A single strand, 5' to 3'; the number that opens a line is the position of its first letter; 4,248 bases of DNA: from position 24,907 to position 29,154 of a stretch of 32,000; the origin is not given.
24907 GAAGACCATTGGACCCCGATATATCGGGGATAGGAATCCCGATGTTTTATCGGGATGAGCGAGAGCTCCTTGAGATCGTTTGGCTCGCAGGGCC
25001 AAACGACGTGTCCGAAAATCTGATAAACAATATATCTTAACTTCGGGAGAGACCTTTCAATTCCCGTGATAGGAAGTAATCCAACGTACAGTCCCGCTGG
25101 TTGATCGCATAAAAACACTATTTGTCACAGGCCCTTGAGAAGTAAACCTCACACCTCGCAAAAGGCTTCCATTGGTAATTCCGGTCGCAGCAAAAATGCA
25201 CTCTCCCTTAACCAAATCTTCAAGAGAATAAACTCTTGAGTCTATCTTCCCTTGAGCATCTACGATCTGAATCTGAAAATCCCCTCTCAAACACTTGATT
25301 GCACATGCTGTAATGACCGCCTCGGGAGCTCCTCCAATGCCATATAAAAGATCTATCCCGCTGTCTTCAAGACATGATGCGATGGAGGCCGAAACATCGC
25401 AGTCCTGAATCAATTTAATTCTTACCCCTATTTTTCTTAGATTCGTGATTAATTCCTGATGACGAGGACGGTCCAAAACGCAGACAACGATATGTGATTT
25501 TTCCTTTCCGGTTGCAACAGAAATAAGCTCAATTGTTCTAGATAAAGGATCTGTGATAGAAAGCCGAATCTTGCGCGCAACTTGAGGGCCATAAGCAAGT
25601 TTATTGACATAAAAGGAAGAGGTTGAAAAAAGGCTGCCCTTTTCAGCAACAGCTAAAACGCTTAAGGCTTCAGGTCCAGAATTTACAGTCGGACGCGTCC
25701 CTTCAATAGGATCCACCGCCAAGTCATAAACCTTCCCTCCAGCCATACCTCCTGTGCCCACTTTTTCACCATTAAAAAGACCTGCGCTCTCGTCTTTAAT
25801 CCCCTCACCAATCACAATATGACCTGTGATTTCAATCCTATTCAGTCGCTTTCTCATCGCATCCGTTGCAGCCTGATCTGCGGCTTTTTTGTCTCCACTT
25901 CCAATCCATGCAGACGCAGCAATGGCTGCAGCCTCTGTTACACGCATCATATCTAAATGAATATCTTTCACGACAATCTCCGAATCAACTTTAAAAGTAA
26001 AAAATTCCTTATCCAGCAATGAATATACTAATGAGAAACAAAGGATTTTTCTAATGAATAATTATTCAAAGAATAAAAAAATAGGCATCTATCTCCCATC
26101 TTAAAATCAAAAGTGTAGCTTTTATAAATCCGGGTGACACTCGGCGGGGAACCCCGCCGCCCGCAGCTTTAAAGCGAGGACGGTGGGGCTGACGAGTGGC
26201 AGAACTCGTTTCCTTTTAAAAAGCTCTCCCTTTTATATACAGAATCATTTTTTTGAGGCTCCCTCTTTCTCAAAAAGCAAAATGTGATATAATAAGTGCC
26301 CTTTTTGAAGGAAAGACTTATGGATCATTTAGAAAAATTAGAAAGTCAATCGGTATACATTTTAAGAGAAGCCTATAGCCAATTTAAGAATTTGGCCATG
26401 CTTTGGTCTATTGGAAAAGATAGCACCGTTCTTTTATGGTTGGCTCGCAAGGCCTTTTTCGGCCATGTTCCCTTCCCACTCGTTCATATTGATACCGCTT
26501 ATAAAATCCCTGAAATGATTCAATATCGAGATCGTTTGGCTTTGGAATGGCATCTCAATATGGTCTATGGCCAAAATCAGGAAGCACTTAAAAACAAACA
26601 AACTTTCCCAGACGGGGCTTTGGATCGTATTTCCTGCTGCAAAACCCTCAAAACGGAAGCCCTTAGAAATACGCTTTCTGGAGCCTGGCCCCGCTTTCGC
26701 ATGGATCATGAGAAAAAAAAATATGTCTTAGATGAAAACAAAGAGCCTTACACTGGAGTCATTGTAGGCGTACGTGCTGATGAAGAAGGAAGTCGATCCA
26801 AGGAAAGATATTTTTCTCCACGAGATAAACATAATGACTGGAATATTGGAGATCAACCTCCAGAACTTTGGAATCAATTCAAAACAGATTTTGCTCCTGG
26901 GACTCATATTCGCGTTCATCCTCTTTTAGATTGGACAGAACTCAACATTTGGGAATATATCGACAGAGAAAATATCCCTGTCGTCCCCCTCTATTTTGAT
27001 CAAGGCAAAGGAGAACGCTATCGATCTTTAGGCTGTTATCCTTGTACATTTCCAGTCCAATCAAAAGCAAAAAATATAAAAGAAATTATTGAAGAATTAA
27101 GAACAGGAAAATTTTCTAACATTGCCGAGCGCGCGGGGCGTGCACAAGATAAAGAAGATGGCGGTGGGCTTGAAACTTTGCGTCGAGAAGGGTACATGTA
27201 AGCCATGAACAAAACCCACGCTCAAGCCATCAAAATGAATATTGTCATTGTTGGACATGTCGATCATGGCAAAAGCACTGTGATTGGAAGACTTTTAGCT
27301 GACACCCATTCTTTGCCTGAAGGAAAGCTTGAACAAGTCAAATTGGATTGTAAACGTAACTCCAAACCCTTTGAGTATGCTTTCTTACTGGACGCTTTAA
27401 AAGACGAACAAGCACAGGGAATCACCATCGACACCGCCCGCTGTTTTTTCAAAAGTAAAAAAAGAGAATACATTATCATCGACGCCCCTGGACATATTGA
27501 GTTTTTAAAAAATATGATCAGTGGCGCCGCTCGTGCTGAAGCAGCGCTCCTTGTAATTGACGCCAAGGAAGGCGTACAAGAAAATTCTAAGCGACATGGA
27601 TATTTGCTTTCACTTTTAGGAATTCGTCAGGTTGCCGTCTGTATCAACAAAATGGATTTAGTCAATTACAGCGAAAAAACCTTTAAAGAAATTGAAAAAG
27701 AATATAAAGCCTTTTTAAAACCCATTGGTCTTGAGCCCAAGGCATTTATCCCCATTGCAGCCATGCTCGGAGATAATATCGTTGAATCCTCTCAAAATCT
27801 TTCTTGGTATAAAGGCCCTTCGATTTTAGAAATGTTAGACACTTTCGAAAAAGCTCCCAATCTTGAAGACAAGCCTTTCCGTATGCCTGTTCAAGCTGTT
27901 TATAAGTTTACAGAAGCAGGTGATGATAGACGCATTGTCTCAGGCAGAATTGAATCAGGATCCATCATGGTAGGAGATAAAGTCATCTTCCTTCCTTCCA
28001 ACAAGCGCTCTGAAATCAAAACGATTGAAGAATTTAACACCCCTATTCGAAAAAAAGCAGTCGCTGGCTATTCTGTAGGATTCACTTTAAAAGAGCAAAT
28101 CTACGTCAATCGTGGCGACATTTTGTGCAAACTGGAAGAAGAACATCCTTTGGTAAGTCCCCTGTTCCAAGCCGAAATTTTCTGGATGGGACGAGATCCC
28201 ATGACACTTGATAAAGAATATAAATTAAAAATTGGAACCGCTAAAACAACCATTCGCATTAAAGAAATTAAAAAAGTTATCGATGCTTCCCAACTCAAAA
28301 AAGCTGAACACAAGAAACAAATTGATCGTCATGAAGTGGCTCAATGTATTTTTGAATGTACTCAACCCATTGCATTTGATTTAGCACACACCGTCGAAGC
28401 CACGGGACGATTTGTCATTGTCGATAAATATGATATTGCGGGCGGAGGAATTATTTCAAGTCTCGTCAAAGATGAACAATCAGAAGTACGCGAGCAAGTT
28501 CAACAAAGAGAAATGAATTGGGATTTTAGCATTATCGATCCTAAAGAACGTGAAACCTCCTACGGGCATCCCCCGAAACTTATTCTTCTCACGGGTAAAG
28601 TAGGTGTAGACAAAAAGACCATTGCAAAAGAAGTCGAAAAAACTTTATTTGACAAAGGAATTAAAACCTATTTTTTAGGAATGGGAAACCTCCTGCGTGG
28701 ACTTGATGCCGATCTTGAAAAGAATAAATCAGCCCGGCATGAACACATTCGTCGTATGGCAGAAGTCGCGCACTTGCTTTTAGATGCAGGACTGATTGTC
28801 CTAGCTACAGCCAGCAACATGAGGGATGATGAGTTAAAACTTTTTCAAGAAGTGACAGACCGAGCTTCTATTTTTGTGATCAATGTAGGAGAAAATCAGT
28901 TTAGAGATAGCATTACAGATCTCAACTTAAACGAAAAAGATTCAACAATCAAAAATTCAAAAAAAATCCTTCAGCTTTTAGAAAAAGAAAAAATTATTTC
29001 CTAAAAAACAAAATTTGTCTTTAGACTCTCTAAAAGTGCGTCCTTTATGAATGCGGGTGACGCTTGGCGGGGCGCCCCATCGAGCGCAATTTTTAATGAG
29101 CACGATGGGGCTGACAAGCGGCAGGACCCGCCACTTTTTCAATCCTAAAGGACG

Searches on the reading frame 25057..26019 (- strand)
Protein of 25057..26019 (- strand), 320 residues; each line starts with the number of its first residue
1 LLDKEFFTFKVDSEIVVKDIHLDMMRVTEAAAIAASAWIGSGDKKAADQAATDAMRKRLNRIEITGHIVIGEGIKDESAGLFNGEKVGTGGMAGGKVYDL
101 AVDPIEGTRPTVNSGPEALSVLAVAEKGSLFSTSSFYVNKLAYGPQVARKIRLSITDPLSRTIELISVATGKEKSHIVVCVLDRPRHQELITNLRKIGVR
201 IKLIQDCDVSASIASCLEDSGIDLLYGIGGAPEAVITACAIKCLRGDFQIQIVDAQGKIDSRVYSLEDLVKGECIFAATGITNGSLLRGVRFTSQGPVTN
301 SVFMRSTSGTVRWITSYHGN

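Call 21: search_protein_families(library=pfam, proteins=[window:25057-26019:-])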
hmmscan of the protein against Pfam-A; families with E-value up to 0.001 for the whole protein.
window:25057-26019:- (320 aa): 1 family
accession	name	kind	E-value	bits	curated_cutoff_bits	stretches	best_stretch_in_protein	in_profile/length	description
PF03320.18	FBPase_glpX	-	8.3e-108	360.3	27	1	19-318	2-307/307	Bacterial fructose-1,6-bisphosphatase, glpX-encoded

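Call 32: find_homologous_proteins(query=window:25057-26019:-, max_evalue=1e-60)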
Query window:25057-26019:- (320 aa): 7681 proteins with E <= 1e-60 among 8000 candidates; the best 120 are listed.
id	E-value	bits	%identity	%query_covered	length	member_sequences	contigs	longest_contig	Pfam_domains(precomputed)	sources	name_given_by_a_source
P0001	1.3e-190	650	97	95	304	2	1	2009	PF03320.19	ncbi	-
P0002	9.7e-150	516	76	95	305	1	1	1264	PF03320.19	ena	-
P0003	7.9e-149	513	76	95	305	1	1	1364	PF03320.19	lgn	-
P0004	4.5e-148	511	76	95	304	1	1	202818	PF03320.19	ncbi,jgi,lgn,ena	-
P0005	1.6e-147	509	76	95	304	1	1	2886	PF03320.19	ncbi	-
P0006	5.2e-147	507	75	95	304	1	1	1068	PF03320.19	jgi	jgi:fructose-1,6-bisphosphatase class II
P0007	6.0e-147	507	74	95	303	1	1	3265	PF03320.19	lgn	-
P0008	2.2e-146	505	74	95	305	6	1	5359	PF03320.19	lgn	-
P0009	2.3e-146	505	74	95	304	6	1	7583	PF03320.19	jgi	jgi:fructose-1,6-bisphosphatase class II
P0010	7.5e-146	503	74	95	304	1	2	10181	PF03320.19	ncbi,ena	-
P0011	7.8e-146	503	75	95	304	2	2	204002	PF03320.19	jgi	-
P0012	1.6e-145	502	74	95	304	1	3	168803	PF03320.19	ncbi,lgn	-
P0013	2.2e-145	502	75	95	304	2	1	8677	PF03320.19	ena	-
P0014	2.2e-145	502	74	95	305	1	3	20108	PF03320.19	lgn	-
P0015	4.4e-145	501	73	95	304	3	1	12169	PF03320.19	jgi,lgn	-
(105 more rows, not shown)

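Call 33: find_encoding_contigs(protein=P0001, flank=10000, max_places=10)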
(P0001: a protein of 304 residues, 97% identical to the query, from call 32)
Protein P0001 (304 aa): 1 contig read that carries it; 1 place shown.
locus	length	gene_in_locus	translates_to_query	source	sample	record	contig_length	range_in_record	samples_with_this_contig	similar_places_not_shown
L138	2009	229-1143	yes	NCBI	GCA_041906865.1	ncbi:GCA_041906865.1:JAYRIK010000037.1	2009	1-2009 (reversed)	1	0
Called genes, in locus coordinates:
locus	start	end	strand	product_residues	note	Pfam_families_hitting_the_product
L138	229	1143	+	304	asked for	PF03320:FBPase_glpX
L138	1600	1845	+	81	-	-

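Call 34: find_encoding_contigs(protein=P0004, flank=10000, max_places=4)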
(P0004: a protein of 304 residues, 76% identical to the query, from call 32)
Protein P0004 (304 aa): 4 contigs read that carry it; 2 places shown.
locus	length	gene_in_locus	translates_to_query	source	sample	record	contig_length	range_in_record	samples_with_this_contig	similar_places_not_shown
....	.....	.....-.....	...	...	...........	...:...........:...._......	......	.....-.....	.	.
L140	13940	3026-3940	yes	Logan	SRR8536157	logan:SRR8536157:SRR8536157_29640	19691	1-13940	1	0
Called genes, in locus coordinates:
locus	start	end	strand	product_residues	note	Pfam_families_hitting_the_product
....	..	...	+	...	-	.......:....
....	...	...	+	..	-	-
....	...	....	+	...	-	-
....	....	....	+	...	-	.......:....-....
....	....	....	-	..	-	-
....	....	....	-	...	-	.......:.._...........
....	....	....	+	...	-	-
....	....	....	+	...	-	-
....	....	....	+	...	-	-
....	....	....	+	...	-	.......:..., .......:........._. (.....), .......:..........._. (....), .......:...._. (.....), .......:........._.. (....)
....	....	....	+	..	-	-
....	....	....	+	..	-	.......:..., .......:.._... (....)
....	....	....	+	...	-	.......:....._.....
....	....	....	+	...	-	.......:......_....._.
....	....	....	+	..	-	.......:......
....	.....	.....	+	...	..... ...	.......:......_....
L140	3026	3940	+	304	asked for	PF03320:FBPase_glpX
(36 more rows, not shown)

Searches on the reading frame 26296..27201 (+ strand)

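Call 21: search_protein_families(library=pfam, proteins=[window:26296-27201:+])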
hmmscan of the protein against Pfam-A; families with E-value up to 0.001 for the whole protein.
window:26296-27201:+ (301 aa): 1 family
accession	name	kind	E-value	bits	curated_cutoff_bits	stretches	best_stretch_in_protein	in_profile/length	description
PF01507.26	PAPS_reduct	-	3.5e-40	138.3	22.5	1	32-252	1-174/175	Phosphoadenosine phosphosulfate reductase domain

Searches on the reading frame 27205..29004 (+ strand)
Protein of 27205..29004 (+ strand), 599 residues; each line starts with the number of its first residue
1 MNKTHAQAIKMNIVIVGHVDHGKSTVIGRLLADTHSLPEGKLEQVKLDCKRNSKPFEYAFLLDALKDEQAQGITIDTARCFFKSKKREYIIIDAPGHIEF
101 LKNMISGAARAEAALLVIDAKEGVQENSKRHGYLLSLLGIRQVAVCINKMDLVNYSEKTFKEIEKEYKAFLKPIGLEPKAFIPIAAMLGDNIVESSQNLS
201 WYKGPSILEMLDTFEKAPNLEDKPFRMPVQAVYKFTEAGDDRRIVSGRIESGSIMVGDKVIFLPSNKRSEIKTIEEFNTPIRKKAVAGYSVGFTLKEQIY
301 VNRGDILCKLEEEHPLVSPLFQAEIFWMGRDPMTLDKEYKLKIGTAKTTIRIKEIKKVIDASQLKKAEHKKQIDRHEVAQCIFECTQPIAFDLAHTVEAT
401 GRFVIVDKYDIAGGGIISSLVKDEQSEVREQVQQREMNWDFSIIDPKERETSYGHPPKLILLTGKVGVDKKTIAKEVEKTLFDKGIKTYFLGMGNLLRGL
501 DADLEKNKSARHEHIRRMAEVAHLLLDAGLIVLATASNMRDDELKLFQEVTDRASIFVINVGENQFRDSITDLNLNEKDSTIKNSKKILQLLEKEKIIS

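Call 21: search_protein_families(library=pfam, proteins=[window:27205-29004:+])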
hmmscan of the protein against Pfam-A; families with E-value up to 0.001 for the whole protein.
window:27205-29004:+ (599 aa): 6 families
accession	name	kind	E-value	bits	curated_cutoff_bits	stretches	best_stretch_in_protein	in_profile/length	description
PF00009.33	GTP_EFTU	-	7.3e-46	156.6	26.5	1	11-213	4-184/188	Elongation factor Tu GTP binding domain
PF22594.2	GTP-eEF1A_C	-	3.4e-19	69.5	27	1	321-417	2-100/101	GTP-eEF1A C-terminal domain-like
PF01583.26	APS_kinase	-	8.1e-16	58.8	21.1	1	459-538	4-84/152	Adenylylsulphate kinase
PF03144.31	GTP_EFTU_D2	-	4.4e-09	37.1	30.3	1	243-308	2-73/73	Elongation factor Tu domain 2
PF01926.29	MMR_HSR1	-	2.9e-07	31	21.9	0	69-130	28-95/113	50S ribosome-binding GTPase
PF13401.12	AAA_22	-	0.00045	21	27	0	12-119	7-91/130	AAA domain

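Call 74: find_homologous_proteins(query=window:27205-29004:+, max_evalue=1e-150)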
Query window:27205-29004:+ (599 aa): 7230 proteins with E <= 1e-150 among 8000 candidates; the best 120 are listed.
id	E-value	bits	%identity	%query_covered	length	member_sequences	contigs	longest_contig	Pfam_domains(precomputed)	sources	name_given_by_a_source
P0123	0.0e+0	1327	100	100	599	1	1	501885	PF01926.30,PF22594.3,PF00009.34,PF03144.32,PF01583.27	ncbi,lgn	-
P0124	0.0e+0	1290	96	100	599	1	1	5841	PF01926.30,PF22594.3,PF00009.34,PF03144.32,PF01583.27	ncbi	-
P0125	0.0e+0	1115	82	100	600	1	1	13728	PF01926.30,PF22594.3,PF00009.34,PF03144.32,PF01583.27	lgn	-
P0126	0.0e+0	1111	81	100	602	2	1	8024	PF01926.30,PF22594.3,PF00009.34,PF03144.32,PF01583.27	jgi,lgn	-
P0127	0.0e+0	1097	80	100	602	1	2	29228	PF01926.30,PF22594.3,PF00009.34,PF03144.32,PF01583.27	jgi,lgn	jgi:bifunctional enzyme CysN/CysC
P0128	0.0e+0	1095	79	100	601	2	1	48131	PF01926.30,PF22594.3,PF00009.34,PF03144.32,PF01583.27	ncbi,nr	ncbi:MAG: GTP-binding protein [Chlamydiae bacterium]|nr:GTP-binding protein [Chlamydiota bacterium]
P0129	0.0e+0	1072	78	99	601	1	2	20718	PF01926.30,PF22594.3,PF00009.34,PF03144.32,PF01583.27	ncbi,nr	ncbi:MAG: GTP-binding protein [Chlamydiae bacterium]|nr:GTP-binding protein [Chlamydiota bacterium] 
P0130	0.0e+0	1048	78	98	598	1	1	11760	PF01926.30,PF22594.3,PF00009.34,PF03144.32,PF01583.27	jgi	jgi:bifunctional enzyme CysN/CysC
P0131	0.0e+0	1048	77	98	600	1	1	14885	PF01926.30,PF22594.3,PF00009.34,PF03144.32,PF01583.27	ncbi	-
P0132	0.0e+0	1047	76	98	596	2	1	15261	PF01926.30,PF22594.3,PF00009.34,PF03144.32,PF01583.27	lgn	-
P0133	0.0e+0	1033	74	100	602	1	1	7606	PF01926.30,PF22594.3,PF00009.34,PF03144.32,PF01583.27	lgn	-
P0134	0.0e+0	1032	76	98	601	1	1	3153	PF01926.30,PF22594.3,PF00009.34,PF03144.32,PF01583.27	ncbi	-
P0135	0.0e+0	1032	75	99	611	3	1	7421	PF01926.30,PF22594.3,PF00009.34,PF03144.32,PF01583.27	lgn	-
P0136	0.0e+0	1029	76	98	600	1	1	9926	PF01926.30,PF22594.3,PF00009.34,PF03144.32,PF01583.27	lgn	-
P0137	0.0e+0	1026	75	100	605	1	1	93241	PF01926.30,PF22594.3,PF00009.34,PF03144.32,PF01583.27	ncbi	-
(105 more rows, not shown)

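Call 75: find_encoding_contigs(protein=P0124, flank=10000, max_places=4)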
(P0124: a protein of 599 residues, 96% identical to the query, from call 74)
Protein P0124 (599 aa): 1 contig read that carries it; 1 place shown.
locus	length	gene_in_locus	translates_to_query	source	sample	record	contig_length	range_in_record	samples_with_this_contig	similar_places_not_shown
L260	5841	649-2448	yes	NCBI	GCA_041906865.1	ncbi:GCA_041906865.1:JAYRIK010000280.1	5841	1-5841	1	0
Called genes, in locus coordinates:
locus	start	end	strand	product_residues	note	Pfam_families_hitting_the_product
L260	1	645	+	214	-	?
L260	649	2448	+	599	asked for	PF00009:GTP_EFTU, PF01926:MMR_HSR1 (faint), PF03144:GTP_EFTU_D2, PF22594:GTP-eEF1A_C, PF01583:APS_kinase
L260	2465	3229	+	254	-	PF00588:SpoU_methylase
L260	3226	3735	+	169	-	PF03061:4HBT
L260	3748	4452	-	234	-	PF13560:HTH_31 (weak), PF00717:Peptidase_S24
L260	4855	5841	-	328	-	?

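Call 76: find_encoding_contigs(protein=P0125, flank=10000, max_places=4)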
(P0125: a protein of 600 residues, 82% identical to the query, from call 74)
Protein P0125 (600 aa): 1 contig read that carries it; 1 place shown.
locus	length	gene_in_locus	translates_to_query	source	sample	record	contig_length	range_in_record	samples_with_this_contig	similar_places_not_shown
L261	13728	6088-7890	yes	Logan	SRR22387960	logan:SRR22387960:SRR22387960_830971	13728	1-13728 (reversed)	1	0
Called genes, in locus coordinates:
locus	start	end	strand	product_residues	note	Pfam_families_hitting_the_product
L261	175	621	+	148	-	PF22381:Staph_reg_Sar_Rot, PF01047:MarR, PF12802:MarR_2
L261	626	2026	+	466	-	PF02321:OEP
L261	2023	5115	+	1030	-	PF00873:ACR_tran, PF03176:MMPL (weak)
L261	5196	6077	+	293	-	PF01507:PAPS_reduct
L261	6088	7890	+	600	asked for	PF00009:GTP_EFTU, PF01926:MMR_HSR1 (faint), PF03144:GTP_EFTU_D2 (weak), PF22594:GTP-eEF1A_C, PF01583:APS_kinase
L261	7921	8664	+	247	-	PF00588:SpoU_methylase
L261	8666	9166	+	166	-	PF03061:4HBT (weak)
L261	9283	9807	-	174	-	PF01641:SelR, PF24046:At4g08330 (faint)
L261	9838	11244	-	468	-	PF01938:TRAM (weak), PF05958:tRNA_U5-meth_tr, PF05175:MTS (weak), PF03602:Cons_hypoth95 (weak)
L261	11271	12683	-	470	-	PF00224:PK, PF02887:PK_C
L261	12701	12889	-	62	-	PF06305:LapA_dom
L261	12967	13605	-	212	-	PF04055:Radical_SAM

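Call 77: find_encoding_contigs(protein=P0127, flank=10000, max_places=4)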
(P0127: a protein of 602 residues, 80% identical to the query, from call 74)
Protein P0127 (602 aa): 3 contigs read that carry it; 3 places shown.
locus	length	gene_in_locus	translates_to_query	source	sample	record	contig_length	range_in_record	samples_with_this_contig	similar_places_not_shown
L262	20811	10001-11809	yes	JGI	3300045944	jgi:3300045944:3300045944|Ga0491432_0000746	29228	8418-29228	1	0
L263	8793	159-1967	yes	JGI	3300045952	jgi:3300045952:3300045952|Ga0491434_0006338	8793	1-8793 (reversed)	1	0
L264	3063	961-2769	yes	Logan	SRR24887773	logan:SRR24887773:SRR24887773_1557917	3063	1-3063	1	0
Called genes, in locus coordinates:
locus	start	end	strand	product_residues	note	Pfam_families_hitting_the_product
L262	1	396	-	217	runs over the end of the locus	PF13740:ACT_6, PF13840:ACT_7 (faint), PF22629:ACT_AHAS_ss (faint), PF13291:ACT_4 (weak), PF01842:ACT, PF13740:ACT_6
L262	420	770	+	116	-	PF01329:Pterin_4a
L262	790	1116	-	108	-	-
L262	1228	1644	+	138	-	-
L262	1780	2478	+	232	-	PF00702:Hydrolase, PF12710:HAD (weak), PF13419:HAD_2, PF13242:Hydrolase_like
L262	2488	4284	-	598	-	PF14716:HHH_8, PF14520:HHH_5, PF14791:DNA_pol_B_thumb, PF02811:PHP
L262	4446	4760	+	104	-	PF12838:Fer4_7 (weak), PF13237:Fer4_10 (faint), PF14697:Fer4_21 (faint), PF13187:Fer4_9 (faint), PF13484:Fer4_16 (faint), PF00037:Fer4 (weak)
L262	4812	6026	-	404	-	PF05977:MFS_3, PF07690:MFS_1, PF12832:MFS_1_like (weak), PF00083:Sugar_tr, PF13347:MFS_2, PF07690:MFS_1, PF12832:MFS_1_like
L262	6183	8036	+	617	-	PF00009:GTP_EFTU, PF01926:MMR_HSR1 (weak), PF03144:GTP_EFTU_D2 (weak), PF00679:EFG_C, PF21018:BipA_C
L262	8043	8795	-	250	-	PF00487:FA_desaturase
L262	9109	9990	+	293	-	PF01507:PAPS_reduct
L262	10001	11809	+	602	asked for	PF00009:GTP_EFTU, PF01926:MMR_HSR1 (faint), PF03144:GTP_EFTU_D2, PF22594:GTP-eEF1A_C, PF01583:APS_kinase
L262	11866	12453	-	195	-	PF00487:FA_desaturase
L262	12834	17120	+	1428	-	PF00989:PAS, PF08448:PAS_4, PF13426:PAS_9, PF01590:GAF, PF08448:PAS_4, PF00989:PAS, PF13188:PAS_8, PF13426:PAS_9, +12 more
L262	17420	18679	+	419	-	PF05810:NinF (weak), PF00291:PALP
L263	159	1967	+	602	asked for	PF00009:GTP_EFTU, PF01926:MMR_HSR1 (faint), PF03144:GTP_EFTU_D2, PF22594:GTP-eEF1A_C, PF01583:APS_kinase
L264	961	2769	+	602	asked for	PF00009:GTP_EFTU, PF01926:MMR_HSR1 (faint), PF03144:GTP_EFTU_D2, PF22594:GTP-eEF1A_C, PF01583:APS_kinase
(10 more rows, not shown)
